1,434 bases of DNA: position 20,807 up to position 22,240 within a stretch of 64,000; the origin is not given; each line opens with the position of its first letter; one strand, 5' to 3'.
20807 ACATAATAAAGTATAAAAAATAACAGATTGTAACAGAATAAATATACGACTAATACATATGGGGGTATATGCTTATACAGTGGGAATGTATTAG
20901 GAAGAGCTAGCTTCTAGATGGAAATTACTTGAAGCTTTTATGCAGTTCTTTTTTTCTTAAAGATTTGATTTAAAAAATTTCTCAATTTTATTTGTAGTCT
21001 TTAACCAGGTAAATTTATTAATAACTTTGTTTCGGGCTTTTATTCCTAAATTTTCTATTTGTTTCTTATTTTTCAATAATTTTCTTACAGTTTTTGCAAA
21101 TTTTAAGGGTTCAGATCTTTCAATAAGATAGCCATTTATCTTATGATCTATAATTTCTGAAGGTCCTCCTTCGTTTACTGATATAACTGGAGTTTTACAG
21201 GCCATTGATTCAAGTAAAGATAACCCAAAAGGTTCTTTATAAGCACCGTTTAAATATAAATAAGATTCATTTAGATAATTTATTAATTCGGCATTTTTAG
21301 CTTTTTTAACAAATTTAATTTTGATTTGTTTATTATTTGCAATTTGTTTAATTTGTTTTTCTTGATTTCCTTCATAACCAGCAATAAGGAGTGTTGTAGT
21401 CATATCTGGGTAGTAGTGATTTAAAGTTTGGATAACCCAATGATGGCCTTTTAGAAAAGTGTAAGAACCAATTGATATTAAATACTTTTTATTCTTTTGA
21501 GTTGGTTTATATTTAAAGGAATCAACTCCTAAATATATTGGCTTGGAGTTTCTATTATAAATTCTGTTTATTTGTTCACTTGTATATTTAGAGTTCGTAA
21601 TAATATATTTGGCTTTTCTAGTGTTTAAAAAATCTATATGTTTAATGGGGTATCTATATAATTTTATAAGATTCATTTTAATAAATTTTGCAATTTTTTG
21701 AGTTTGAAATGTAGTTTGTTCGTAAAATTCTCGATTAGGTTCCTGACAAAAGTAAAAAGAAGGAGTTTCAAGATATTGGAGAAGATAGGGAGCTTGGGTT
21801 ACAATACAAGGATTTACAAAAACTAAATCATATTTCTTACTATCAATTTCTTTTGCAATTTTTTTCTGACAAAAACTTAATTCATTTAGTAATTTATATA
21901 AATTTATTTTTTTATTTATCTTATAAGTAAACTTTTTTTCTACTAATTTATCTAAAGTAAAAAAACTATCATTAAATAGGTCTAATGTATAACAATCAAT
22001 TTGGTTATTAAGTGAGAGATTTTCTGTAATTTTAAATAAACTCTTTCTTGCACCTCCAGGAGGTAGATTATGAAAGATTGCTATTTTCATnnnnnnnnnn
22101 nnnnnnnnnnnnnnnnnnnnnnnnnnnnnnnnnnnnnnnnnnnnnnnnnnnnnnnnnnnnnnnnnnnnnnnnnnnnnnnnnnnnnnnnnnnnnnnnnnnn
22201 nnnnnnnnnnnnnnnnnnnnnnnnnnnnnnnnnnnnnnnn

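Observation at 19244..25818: Low-GC block encoding a PMT/ArnT-like GT-C enzyme, two GT4 glycosyltransferases and a secreted lipase-domain protein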

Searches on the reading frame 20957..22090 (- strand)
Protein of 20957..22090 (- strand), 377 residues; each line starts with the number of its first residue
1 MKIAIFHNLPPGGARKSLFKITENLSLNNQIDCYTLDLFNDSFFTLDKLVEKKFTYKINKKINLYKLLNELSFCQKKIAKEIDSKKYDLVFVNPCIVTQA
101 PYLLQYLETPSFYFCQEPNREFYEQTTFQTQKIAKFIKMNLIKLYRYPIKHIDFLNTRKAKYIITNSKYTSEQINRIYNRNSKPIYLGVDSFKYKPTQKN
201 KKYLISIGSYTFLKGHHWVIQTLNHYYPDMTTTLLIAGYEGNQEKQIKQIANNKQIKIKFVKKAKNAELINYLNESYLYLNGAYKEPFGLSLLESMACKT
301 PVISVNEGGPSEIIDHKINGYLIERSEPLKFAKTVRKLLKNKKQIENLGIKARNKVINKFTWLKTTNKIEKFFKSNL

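Call 5: search_protein_families(library=pfam, proteins=[window:20957-22090:-], max_evalue=0.01)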
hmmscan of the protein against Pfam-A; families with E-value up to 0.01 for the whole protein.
window:20957-22090:- (377 aa): 4 families
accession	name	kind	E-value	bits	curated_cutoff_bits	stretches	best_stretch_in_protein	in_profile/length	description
PF00534.26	Glycos_transf_1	-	6.1e-31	107.7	26.4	1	195-354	9-171/172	Glycosyl transferases group 1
PF13692.12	Glyco_trans_1_4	-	7.3e-22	78.6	27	1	202-341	2-142/142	Glycosyl transferases group 1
PF20706.3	GT4-conflict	-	8.7e-06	25.4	26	1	212-365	210-381/385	Family 4 Glycosyltransferase in conflict systems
PF13524.12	Glyco_trans_1_2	-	4.9e-05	23.7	25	1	245-367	27-140/144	Glycosyl transferase-like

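Call 10: find_encoding_contigs(protein=window:20957-22090:-, flank=10000, max_places=10)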
Protein window:20957-22090:- (377 aa): no gene with exactly this product is on record in the collection.

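Call 15: find_homologous_proteins(query=window:20957-22090:-)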
Query window:20957-22090:- (377 aa): 1124 proteins with E <= 0.001 among 4245 candidates; the best 120 are listed.
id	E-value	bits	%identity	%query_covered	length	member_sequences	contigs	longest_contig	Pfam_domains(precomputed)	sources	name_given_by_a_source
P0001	2.3e-246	834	100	100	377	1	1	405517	PF00534.27,PF20706.4,PF13692.13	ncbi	-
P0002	3.2e-207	706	83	100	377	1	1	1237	PF00534.27,PF13524.13,PF20706.4,PF13692.13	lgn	-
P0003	1.5e-70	256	39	99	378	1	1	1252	PF00534.27,PF20706.4,PF13692.13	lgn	-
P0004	3.6e-70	255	38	99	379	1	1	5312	PF00534.27,PF20706.4,PF13692.13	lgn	-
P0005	5.7e-69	251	36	99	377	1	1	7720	PF00534.27,PF13439.13,PF20706.4,PF13692.13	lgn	-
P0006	1.6e-67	246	37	99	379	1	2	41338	PF00534.27,PF13524.13,PF13439.13,PF20706.4,PF13692.13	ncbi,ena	-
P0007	3.3e-65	239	34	99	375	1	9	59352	PF00534.27,PF13439.13,PF20706.4,PF13692.13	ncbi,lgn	-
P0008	1.5e-64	236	39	96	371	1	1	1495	PF00534.27,PF13439.13,PF20706.4,PF13692.13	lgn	-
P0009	2.3e-64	236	36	99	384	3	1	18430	PF00534.27,PF13439.13,PF20706.4,PF13692.13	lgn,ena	-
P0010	6.8e-64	234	37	100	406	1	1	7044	PF00534.27,PF13524.13,PF13439.13,PF20706.4,PF13692.13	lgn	-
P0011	8.1e-64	234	34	99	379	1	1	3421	PF00534.27,PF13439.13,PF20706.4,PF13692.13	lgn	-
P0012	1.2e-63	233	35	99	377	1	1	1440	PF00534.27,PF13439.13,PF20706.4,PF13692.13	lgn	-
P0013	1.4e-63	233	37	99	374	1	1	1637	PF00534.27,PF13439.13,PF20706.4,PF13692.13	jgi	-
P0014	2.2e-63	233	35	96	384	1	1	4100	PF00534.27,PF20706.4,PF13692.13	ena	-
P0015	8.2e-63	231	37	98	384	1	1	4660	PF00534.27,PF13524.13,PF20706.4,PF13692.13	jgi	-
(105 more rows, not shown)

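Call 17: list_cluster_members(proteins=[P0001, P0002, P0006, P0007])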
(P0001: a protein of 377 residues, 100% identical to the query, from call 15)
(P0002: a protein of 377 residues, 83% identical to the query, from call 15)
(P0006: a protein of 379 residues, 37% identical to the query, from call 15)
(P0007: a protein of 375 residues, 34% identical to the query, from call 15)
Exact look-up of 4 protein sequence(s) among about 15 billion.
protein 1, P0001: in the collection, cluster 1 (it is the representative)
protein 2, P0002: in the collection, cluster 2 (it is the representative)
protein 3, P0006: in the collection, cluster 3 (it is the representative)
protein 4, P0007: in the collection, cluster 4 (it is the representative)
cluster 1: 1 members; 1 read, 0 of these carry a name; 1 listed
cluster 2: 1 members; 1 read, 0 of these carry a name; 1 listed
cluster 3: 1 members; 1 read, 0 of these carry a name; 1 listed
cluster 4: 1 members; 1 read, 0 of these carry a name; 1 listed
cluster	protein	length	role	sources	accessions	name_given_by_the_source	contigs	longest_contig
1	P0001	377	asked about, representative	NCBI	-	-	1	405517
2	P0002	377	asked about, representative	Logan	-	-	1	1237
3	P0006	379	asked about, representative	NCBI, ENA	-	-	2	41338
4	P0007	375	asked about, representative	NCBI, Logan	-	-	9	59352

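Call 18: find_encoding_contigs(protein=P0001, flank=10000, max_places=5)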
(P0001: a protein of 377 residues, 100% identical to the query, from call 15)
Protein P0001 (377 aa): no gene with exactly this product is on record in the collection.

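Call 19: find_encoding_contigs(protein=P0006, flank=8000, max_places=3)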
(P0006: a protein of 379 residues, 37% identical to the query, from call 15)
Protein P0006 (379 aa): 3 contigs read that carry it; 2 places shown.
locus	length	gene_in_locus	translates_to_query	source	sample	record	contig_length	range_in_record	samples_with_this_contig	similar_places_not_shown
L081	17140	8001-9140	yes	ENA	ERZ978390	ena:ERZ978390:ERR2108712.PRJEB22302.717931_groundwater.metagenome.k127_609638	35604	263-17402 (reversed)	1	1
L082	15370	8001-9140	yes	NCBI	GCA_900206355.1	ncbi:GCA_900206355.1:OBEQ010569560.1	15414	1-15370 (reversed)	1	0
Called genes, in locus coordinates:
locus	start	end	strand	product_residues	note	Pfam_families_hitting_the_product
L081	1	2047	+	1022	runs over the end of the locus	PF00133:tRNA-synt_1, PF09334:tRNA-synt_1g (faint), PF08264:Anticodon_1, PF19302:DUF5915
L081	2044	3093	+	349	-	PF01098:FTSW_RODA_SPOVE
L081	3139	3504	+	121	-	PF00829:Ribosomal_L21p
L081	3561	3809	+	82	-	PF01016:Ribosomal_L27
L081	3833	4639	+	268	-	PF02195:ParB_N, PF17762:HTH_ParB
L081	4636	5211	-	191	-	PF10502:Peptidase_S26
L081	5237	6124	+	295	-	PF13578:Methyltransf_24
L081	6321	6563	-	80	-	-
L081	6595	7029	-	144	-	-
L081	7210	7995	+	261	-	PF00535:Glycos_transf_2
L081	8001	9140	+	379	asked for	PF13439:Glyco_transf_4, PF20706:GT4-conflict, PF00534:Glycos_transf_1, PF13692:Glyco_trans_1_4, PF13524:Glyco_trans_1_2 (weak)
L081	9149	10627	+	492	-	-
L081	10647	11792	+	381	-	PF13439:Glyco_transf_4, PF00534:Glycos_transf_1, PF13692:Glyco_trans_1_4, PF13524:Glyco_trans_1_2 (weak)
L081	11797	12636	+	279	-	PF00535:Glycos_transf_2, PF13641:Glyco_tranf_2_3 (weak)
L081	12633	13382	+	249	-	PF00535:Glycos_transf_2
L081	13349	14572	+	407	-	PF04932:Wzy_C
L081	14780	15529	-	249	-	PF12733:Cadherin-like (faint), PF17936:Big_6 (faint), PF09136:Glucodextran_B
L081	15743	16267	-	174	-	PF23457:LysM2_NFP (faint), PF01476:LysM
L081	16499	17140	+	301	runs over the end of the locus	?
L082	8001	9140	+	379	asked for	PF13439:Glyco_transf_4, PF20706:GT4-conflict, PF00534:Glycos_transf_1, PF13692:Glyco_trans_1_4, PF13524:Glyco_trans_1_2 (weak)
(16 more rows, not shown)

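Call 20: find_encoding_contigs(protein=P0007, flank=8000, max_places=4)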
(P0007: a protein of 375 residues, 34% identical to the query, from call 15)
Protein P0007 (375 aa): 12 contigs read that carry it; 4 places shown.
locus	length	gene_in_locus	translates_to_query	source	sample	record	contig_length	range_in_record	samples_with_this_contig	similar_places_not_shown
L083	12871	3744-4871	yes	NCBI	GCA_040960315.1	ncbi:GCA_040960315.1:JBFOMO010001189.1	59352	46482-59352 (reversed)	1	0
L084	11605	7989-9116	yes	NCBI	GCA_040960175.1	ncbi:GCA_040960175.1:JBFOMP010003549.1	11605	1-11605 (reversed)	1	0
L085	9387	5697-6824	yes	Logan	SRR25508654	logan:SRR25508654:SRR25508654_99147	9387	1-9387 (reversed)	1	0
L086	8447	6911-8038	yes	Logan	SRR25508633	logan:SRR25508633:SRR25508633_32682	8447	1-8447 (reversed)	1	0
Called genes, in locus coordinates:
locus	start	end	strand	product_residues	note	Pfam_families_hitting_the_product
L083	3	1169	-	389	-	?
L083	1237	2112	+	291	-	PF02353:CMAS, PF13489:Methyltransf_23, PF07021:MetW, PF13847:Methyltransf_31, PF08241:Methyltransf_11, PF08242:Methyltransf_12, PF13649:Methyltransf_25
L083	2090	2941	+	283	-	PF13506:Glyco_transf_21 (weak), PF00535:Glycos_transf_2, PF10111:Glyco_tranf_2_2, PF13641:Glyco_tranf_2_3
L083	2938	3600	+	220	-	PF07021:MetW, PF13489:Methyltransf_23, PF08003:Methyltransf_9 (weak), PF13847:Methyltransf_31, PF08241:Methyltransf_11, PF08242:Methyltransf_12, PF13649:Methyltransf_25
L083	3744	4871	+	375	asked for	PF13439:Glyco_transf_4, PF20706:GT4-conflict, PF00534:Glycos_transf_1, PF13692:Glyco_trans_1_4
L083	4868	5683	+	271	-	PF00535:Glycos_transf_2, PF13641:Glyco_tranf_2_3, PF13632:Glyco_trans_2_3 (weak)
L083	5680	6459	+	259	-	PF00535:Glycos_transf_2, PF10111:Glyco_tranf_2_2 (weak)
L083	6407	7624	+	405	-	PF04932:Wzy_C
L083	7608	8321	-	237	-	PF12733:Cadherin-like (faint), PF17936:Big_6 (faint), PF19077:Big_13 (faint), PF09136:Glucodextran_B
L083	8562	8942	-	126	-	PF01687:Flavokinase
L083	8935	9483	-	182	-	PF02361:CbiQ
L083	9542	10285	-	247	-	PF02463:SMC_N, PF00005:ABC_tran, PF13304:AAA_21 (faint)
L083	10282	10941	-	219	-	-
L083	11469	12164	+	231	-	PF10502:Peptidase_S26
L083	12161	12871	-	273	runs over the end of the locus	PF02195:ParB_N, PF17762:HTH_ParB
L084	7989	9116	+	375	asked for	PF13439:Glyco_transf_4, PF20706:GT4-conflict, PF00534:Glycos_transf_1, PF13692:Glyco_trans_1_4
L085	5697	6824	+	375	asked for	PF13439:Glyco_transf_4, PF20706:GT4-conflict, PF00534:Glycos_transf_1, PF13692:Glyco_trans_1_4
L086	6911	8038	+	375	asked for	PF13439:Glyco_transf_4, PF20706:GT4-conflict, PF00534:Glycos_transf_1, PF13692:Glyco_trans_1_4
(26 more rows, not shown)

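Call 22: search_protein_families(library=ncbifam, proteins=[window:20957-22090:-], max_evalue=0.001)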
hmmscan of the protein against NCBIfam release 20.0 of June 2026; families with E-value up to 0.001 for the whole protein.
window:20957-22090:- (377 aa): 26 families (the best 25 are shown)
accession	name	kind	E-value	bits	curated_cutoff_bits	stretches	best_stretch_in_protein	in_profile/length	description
NF041876.1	EPS_EpsE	equivalog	2.3e-23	83.1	400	1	193-364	205-384/389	exopolysaccharide biosynthesis GT4 family glycosyltransferase EpsE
TIGR03999.1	thiol_BshA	equivalog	3.2e-23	82.3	273.7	1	171-375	166-372/375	N-acetyl-alpha-D-glucosaminyl L-malate synthase BshA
NF047880.1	glyco_SdgA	exception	2.4e-19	69.3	800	1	180-370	294-484/488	serine-aspartate repeat adhesin O-glycosyltransferase SdgA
TIGR03088.1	stp2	hypoth_equivalog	2.7e-17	62.9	409.05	1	217-375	210-372/374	TIGR03088 family PEP-CTERM/XrtA system glycosyltransferase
TIGR02149.1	glgA_Coryne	subfamily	2.1e-16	60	302.4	1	193-374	196-388/391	glycogen synthase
NF053787.1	GlcN_PG_synth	equivalog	7.3e-16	57.9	480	1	262-371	248-354/361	N-acetylglucosaminyl phosphatidylglycerol synthase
TIGR03449.1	mycothiol_MshA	equivalog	2e-15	56.6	462.5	1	237-375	259-402/406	D-inositol-3-phosphate glycosyltransferase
TIGR02472.1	sucr_P_syn_N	equivalog_domain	8.3e-15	54.5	576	1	277-365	342-430/439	sucrose-phosphate synthase, putative, glycosyltransferase domain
NF047881.1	glyco_SdgB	exception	7.7e-13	47.9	800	1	193-353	313-474/496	serine-aspartate repeat adhesin O-glycosyltransferase SdgB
TIGR02470.1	sucr_synth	equivalog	5.7e-12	44.6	810.4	1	261-368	628-740/784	sucrose synthase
NF047684.1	TeichurnBiosyTuaC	equivalog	5.6e-11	42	550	1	199-374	217-387/391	teichuronic acid biosynthesis protein TuaC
NF038298.1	EPS_HpsO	equivalog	4.3e-10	38.9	575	1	140-374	127-385/388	hormogonium polysaccharide biosynthesis glycosyltransferase HpsO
NF041010.1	glycosy_Agl16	equivalog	6.5e-10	38.4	575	1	149-375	123-350/352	glycosylation protein Agl16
TIGR04063.1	stp3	hypoth_equivalog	2.3e-09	36.6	442.05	1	202-374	214-393/397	TIGR04063 family PEP-CTERM/XrtA system glycosyltransferase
NF012028.0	PRK15484.1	subfamily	1e-08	34.7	618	1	241-374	242-376/380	lipopolysaccharide N-acetylglucosaminyltransferase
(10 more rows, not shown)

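Call 23: search_solved_structures(query=window:20957-22090:-, max_evalue=0.001)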
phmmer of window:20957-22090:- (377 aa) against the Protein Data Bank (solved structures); distinct sequences matched with E-value up to 0.001: 37.
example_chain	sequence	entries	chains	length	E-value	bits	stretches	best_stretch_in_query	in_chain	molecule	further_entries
2jjm_A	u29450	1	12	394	1.5e-16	63.6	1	170-372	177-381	GLYCOSYL TRANSFERASE, GROUP 1 FAMILY PROTEIN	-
3mbo_A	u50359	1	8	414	1.7e-16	63.4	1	170-372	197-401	Glycosyltransferase, group 1 family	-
5d00_A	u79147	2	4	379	2.4e-09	39.9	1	171-373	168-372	N-acetyl-alpha-D-glucosaminyl L-malate synthase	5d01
4xso_B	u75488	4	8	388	2.6e-09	39.8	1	207-355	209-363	Alr3699 protein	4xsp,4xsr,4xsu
7qd7_AAA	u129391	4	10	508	6.8e-08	35.1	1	270-364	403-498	TarM(Se)_G117R | TarM(Se)_G117R-4RboP | TarM(Se)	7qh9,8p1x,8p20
7qnt_AAA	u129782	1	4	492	7.6e-08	35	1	270-364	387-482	TarM(Se)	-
2r60_A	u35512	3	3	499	7.8e-08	34.9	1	278-366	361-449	Glycosyl transferase, group 1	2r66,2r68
2f9f_A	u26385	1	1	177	1.1e-07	34.4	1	244-342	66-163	first mannosyl transferase (wbaZ-1)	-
4x6l_A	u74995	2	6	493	1.3e-07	34.1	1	240-364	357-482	TarM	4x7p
4x7m_A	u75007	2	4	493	1.3e-07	34.1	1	240-364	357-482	TarM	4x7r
4wac_A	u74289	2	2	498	1.4e-07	34.1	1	240-364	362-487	Glycosyl transferase, group 1 family protein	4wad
8dvz_A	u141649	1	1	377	1.8e-07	33.7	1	122-364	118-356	N, N'-diacetylbacillosaminyl-diphospho-undecaprenol alpha-1,3-N-acetylgalactosaminyltransf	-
5i45_A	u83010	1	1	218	2.8e-07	33.1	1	238-348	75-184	Glycosyl transferases group 1 family protein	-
8dvw_A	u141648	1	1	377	3.5e-07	32.8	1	122-364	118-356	N, N'-diacetylbacillosaminyl-diphospho-undecaprenol alpha-1,3-N-acetylgalactosaminyltransf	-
6kih_A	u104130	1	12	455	4.2e-07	32.5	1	253-364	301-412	Tll1590 protein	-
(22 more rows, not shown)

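Call 46: search_protein_families(library=padloc, proteins=[window:20957-22090:-], max_evalue=0.001)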
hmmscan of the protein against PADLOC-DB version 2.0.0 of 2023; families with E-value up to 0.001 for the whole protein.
window:20957-22090:- (377 aa): 0 families
